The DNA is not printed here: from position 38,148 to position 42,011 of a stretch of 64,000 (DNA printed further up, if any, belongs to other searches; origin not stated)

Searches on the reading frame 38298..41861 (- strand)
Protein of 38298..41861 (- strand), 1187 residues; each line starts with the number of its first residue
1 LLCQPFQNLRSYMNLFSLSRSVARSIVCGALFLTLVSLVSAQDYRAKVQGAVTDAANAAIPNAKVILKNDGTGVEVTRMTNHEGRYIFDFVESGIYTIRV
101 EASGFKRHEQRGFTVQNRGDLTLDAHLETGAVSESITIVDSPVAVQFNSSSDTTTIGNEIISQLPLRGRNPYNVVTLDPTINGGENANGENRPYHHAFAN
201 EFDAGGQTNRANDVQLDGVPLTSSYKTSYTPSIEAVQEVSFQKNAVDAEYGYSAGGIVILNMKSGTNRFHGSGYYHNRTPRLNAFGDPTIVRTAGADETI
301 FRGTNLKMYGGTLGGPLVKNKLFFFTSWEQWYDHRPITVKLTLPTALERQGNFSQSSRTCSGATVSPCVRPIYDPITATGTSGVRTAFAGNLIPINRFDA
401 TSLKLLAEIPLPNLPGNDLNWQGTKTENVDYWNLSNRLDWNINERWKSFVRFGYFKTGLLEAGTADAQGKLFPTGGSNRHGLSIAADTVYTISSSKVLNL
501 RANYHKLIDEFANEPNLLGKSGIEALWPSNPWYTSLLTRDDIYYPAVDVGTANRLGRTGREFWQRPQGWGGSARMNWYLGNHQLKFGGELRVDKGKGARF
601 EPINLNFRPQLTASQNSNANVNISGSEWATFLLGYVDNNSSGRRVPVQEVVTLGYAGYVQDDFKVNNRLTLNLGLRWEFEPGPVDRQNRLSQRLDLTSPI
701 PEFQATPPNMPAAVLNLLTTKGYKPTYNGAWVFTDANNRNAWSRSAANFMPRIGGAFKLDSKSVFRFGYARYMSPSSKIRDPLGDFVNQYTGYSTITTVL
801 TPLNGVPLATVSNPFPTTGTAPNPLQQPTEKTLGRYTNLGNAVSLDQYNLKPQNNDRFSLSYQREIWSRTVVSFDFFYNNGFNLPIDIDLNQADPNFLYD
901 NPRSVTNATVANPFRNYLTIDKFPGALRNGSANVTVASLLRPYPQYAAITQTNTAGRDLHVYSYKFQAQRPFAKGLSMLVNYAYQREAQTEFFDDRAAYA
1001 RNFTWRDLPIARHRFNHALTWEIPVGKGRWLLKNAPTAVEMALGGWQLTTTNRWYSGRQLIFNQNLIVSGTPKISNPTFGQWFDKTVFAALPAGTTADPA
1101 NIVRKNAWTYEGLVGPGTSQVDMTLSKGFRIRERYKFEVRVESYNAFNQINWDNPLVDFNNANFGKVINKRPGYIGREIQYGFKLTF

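Call 8: search_protein_families(library=pfam, proteins=[window:38298-41861:-])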
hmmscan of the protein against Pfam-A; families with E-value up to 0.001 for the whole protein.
window:38298-41861:- (1187 aa): 4 families
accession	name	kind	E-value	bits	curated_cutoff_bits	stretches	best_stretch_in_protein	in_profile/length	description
PF25183.1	OMP_b-brl_4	-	3.5e-137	459.5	30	1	262-1180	2-838/838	Outer membrane beta barrel domain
PF13620.12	CarboxypepD_reg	-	1.1e-18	67.7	32.3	1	48-128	2-82/82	Carboxypeptidase regulatory-like domain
PF13715.12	CarbopepD_reg_2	-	7.2e-08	32.8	32.2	1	48-127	1-76/88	CarboxypepD_reg-like domain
PF17210.9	SdrD_B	-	4.2e-05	24.2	29.7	1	52-128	16-88/112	SdrD B-like domain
